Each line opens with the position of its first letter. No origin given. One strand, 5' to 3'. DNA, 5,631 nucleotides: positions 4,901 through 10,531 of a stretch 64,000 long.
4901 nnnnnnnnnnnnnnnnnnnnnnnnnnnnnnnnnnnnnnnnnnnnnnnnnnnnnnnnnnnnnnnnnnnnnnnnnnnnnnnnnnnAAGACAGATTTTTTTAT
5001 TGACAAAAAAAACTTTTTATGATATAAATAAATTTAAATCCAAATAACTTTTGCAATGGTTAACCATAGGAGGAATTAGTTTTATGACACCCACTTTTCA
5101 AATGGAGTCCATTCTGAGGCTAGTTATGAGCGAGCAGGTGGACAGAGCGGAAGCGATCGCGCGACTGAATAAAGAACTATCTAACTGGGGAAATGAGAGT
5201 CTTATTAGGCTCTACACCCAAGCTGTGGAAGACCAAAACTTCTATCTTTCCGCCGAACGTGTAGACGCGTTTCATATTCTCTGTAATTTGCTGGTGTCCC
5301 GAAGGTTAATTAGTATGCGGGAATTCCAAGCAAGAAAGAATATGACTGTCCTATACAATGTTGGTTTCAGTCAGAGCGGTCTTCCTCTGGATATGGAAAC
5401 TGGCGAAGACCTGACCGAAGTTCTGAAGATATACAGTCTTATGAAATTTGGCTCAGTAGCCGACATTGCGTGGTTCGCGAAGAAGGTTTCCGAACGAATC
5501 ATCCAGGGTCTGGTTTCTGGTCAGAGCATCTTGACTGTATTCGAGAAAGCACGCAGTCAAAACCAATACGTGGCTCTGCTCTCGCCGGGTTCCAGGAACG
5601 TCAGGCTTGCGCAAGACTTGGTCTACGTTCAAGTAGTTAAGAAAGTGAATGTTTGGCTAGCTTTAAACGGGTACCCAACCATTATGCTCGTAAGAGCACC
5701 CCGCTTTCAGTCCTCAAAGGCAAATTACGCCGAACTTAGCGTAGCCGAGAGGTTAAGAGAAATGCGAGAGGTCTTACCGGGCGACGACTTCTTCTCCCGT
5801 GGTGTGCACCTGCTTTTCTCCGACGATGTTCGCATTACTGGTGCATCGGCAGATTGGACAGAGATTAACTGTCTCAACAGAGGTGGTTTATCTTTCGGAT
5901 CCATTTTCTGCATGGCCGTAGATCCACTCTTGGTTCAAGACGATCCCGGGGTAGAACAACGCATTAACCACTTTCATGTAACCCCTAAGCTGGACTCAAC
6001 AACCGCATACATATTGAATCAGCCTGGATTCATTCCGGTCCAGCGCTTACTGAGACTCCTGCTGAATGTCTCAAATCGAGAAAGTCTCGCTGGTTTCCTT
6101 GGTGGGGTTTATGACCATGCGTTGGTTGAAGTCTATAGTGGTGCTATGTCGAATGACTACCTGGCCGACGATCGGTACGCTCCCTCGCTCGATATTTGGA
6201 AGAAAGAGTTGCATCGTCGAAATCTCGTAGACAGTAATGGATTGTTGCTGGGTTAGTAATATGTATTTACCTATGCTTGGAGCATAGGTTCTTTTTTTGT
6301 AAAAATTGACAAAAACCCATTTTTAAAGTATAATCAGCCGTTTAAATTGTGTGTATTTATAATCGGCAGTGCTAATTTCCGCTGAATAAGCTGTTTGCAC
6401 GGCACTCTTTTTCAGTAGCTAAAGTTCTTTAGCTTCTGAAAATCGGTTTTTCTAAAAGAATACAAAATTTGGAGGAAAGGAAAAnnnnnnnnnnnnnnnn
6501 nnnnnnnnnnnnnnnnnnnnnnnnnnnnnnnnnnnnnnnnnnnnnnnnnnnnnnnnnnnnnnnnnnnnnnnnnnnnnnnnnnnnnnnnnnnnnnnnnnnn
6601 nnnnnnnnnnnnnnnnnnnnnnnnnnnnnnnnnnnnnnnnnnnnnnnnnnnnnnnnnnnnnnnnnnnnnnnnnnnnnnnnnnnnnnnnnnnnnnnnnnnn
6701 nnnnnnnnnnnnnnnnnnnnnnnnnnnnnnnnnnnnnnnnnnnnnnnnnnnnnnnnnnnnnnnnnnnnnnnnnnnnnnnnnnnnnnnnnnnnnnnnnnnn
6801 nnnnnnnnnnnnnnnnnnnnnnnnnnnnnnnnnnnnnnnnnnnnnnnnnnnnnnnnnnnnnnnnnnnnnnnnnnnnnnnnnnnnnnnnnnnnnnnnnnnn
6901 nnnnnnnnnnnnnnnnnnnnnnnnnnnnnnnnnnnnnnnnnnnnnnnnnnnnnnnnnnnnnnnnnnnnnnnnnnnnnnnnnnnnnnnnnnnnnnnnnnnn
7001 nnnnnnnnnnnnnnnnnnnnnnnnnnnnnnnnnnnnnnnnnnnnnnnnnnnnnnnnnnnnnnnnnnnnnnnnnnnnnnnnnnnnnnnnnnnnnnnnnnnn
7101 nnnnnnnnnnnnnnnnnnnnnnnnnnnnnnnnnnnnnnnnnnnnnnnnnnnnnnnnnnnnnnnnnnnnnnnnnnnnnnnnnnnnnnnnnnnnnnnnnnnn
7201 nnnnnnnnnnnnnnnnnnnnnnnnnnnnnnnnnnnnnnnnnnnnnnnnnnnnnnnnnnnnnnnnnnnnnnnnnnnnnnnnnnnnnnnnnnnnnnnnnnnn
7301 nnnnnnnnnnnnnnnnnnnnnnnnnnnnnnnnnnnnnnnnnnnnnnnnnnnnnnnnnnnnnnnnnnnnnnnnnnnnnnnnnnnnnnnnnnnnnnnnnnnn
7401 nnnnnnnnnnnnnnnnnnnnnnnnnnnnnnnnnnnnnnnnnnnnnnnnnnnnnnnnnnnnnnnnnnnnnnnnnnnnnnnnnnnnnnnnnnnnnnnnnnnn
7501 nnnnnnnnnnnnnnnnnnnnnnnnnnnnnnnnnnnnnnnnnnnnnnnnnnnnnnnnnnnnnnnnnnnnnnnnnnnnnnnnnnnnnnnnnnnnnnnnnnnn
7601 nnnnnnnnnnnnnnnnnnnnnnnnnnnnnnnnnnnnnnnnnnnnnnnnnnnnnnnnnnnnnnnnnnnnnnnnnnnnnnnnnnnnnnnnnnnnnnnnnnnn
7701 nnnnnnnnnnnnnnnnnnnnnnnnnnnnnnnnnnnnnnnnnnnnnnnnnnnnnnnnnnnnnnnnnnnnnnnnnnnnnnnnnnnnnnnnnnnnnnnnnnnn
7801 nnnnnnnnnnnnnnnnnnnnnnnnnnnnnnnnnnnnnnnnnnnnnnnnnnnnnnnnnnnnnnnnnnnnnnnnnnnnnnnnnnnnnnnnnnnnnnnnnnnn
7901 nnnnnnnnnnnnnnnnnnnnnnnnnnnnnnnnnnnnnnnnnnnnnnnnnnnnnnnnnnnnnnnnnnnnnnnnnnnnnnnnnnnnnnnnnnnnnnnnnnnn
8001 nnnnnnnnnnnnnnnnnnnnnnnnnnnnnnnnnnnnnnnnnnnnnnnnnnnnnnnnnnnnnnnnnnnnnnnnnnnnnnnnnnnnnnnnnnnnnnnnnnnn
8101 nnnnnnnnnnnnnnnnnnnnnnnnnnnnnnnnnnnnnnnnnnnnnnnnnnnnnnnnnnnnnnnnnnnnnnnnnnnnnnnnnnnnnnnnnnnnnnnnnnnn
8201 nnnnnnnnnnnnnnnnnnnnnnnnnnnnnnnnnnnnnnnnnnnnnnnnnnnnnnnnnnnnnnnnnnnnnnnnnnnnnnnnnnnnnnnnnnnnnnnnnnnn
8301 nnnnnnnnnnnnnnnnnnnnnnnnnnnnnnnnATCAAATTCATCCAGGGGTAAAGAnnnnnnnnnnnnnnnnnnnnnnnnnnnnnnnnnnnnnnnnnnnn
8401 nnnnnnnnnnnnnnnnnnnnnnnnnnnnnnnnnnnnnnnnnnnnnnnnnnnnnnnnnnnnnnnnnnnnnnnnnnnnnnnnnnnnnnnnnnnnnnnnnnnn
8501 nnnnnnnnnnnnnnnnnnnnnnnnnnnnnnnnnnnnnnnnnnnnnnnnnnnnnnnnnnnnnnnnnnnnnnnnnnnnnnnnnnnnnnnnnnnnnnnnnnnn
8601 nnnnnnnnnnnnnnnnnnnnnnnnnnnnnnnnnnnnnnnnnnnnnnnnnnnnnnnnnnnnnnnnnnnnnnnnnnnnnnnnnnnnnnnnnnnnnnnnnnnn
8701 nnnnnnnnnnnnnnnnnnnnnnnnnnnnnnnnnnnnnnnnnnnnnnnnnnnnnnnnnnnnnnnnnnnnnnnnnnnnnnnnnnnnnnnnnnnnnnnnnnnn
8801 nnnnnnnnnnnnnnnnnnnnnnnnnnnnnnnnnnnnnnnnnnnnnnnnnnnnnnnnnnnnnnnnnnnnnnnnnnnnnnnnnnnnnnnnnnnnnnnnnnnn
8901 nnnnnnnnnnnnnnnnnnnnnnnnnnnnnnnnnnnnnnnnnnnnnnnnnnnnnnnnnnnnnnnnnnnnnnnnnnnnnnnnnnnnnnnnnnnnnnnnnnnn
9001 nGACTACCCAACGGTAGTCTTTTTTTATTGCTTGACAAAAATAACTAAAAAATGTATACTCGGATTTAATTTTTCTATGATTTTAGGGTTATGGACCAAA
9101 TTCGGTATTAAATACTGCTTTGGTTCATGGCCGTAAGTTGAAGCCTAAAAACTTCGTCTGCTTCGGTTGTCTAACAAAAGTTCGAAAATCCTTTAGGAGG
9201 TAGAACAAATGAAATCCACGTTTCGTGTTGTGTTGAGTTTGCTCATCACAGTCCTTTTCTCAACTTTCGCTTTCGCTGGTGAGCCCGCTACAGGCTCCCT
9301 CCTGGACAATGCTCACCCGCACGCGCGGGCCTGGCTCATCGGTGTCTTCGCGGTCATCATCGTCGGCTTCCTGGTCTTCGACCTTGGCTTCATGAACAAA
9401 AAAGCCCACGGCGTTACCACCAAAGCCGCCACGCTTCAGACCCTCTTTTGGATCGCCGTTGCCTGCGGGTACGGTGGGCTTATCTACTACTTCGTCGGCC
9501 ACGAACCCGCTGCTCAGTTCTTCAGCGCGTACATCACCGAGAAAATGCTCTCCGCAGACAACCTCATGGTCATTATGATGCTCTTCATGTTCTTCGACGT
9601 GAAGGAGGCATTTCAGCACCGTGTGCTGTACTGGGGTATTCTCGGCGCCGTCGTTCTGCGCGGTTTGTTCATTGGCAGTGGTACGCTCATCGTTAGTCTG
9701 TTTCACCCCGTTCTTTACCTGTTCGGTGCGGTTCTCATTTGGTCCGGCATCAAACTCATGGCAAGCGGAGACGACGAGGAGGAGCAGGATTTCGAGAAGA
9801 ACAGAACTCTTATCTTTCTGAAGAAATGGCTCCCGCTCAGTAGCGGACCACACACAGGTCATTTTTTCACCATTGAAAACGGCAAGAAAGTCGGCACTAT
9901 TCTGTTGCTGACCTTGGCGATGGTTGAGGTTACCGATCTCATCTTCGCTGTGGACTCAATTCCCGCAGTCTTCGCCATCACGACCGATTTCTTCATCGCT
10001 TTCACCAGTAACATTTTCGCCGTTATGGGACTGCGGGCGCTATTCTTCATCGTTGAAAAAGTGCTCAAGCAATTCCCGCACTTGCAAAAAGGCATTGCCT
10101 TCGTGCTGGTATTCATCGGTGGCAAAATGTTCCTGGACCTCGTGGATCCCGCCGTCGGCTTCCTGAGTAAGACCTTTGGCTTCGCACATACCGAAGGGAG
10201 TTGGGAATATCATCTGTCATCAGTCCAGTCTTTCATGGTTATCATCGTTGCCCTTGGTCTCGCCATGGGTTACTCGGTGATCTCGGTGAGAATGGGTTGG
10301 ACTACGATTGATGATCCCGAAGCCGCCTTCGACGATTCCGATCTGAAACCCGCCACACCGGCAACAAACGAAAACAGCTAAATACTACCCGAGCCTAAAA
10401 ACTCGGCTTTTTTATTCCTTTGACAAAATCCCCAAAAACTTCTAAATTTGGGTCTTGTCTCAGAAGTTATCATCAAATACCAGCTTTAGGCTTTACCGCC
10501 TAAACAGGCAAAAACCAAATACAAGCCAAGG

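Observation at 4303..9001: Three PRTase-type domains in two adjacent genes, bracketed by two HAD phosphatases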

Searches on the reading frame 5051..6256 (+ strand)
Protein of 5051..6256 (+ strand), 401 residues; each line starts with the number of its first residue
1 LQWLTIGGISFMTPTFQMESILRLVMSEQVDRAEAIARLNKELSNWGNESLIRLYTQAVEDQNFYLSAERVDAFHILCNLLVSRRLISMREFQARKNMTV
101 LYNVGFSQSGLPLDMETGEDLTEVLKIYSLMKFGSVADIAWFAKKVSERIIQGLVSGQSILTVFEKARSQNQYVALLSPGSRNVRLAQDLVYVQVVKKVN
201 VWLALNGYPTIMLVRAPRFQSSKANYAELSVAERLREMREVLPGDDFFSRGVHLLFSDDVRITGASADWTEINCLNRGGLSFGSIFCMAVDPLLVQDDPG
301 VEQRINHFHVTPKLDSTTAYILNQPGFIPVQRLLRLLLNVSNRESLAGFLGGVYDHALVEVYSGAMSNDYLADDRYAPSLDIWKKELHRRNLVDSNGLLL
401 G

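Call 3: search_protein_families(library=pfam, proteins=[window:5051-6256:+], max_evalue=0.01)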
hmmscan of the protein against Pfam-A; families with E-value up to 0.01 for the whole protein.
window:5051-6256:+ (401 aa): 1 family
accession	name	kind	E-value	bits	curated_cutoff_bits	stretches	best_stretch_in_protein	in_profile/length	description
PF15610.12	PRTase_3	-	3.1e-09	37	28.7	1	127-381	22-262/264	PRTase ComF-like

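Call 4: search_protein_families(library=ncbifam, proteins=[window:5051-6256:+], max_evalue=0.01)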
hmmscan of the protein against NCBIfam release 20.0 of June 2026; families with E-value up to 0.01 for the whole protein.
window:5051-6256:+ (401 aa): 0 families

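Call 22: list_cluster_members(proteins=[P0001, window:5084-6256:+, P0004, P0017, P0012])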
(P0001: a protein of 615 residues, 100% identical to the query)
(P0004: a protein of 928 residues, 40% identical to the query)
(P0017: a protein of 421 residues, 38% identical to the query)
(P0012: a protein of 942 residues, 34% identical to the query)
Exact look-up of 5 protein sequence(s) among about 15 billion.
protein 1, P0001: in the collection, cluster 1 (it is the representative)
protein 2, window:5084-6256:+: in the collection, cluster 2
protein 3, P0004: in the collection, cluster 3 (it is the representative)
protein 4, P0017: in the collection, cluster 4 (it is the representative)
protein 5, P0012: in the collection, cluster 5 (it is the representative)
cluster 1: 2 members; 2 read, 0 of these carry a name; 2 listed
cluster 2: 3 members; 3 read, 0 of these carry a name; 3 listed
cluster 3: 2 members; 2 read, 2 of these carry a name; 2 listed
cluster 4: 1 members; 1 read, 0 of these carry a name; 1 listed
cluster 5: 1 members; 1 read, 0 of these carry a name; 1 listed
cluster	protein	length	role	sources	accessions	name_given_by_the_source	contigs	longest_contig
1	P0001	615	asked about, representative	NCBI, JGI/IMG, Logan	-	-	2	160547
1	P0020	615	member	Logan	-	-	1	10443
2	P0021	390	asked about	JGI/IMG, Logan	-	-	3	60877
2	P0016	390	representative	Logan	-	-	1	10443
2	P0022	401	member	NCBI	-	-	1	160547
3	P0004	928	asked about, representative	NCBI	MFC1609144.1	phosphoribosyltransferase family protein [Patescibacteria group bacterium]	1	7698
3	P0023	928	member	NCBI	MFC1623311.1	phosphoribosyltransferase family protein [Patescibacteria group bacterium]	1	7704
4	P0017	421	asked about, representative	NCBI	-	-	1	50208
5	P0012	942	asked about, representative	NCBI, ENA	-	-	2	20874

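Call 43: search_protein_families(library=padloc, proteins=[window:5084-6256:+], max_evalue=0.01)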
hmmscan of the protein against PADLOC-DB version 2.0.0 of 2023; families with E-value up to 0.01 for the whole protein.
window:5084-6256:+ (390 aa): 0 families

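Call 52: predict_structure(alignment_id=A2)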
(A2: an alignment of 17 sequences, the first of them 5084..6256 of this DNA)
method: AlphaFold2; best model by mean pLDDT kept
length: 390 residues; sequences in the alignment: 17
mean_pLDDT: 88.5   pTM: 0.88
mean pLDDT of the five models: 88.5, 88.0, 87.2, 86.9, 86.4
residues with pLDDT >= 90: 259; 70-90: 92; 50-70: 35; < 50: 4
segments of 3 or more residues with pLDDT < 50: 1-4
pLDDT, mean of each block of 10 residues (from residue 1): 51 57 82 91 89 78 91 94 92 92 95 97 97 97 91 95 87 82 97 97 75 65 72 88 94 88 91 95 87 92 96 94 95 97 96 91 94 97 89
secondary structure, 60 per line:
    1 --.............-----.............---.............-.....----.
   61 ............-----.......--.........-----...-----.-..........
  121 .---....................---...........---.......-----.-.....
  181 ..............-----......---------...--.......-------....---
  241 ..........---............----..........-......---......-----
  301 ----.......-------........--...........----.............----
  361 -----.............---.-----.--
elements in order: H3-15 H21-33 H37-49 H51-55 H60-72 H78-84 E87-95 E101-103 H111-121 H125-144 H148-158 E162-168 H176-194 E200-205 H220-226 H234-237 E241-250 H254-265 E270-279 H281-286 H290-295 H305-311 H320-326 H329-339 H344-356 H366-378

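Call 77: search_solved_structures(query=window:5084-6256:+, max_evalue=10, show_alignments=3)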
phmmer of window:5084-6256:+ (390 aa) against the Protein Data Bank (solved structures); distinct sequences matched with E-value up to 10: 0.

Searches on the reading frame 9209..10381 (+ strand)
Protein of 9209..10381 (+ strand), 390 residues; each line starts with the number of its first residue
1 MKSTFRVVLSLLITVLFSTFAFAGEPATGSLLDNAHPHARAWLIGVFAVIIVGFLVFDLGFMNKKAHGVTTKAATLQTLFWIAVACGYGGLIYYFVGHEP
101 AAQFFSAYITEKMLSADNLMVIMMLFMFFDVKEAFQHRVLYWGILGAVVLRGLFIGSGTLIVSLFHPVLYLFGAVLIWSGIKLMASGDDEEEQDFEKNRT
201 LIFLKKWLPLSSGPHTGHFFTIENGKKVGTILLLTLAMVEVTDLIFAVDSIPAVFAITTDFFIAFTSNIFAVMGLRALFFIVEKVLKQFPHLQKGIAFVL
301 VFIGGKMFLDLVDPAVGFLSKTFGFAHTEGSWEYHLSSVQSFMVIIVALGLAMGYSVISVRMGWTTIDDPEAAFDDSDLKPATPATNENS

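Call 3: search_protein_families(library=pfam, proteins=[window:9209-10381:+], max_evalue=0.01)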
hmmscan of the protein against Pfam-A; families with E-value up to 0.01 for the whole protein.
window:9209-10381:+ (390 aa): 1 family
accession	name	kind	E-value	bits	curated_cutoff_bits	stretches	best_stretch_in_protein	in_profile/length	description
PF03741.22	TerC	-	4.1e-48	163.9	27.8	1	106-310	2-177/178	Integral membrane protein TerC family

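Call 43: search_protein_families(library=padloc, proteins=[window:9209-10381:+], max_evalue=0.01)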
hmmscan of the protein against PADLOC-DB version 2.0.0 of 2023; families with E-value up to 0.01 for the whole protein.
window:9209-10381:+ (390 aa): 0 families
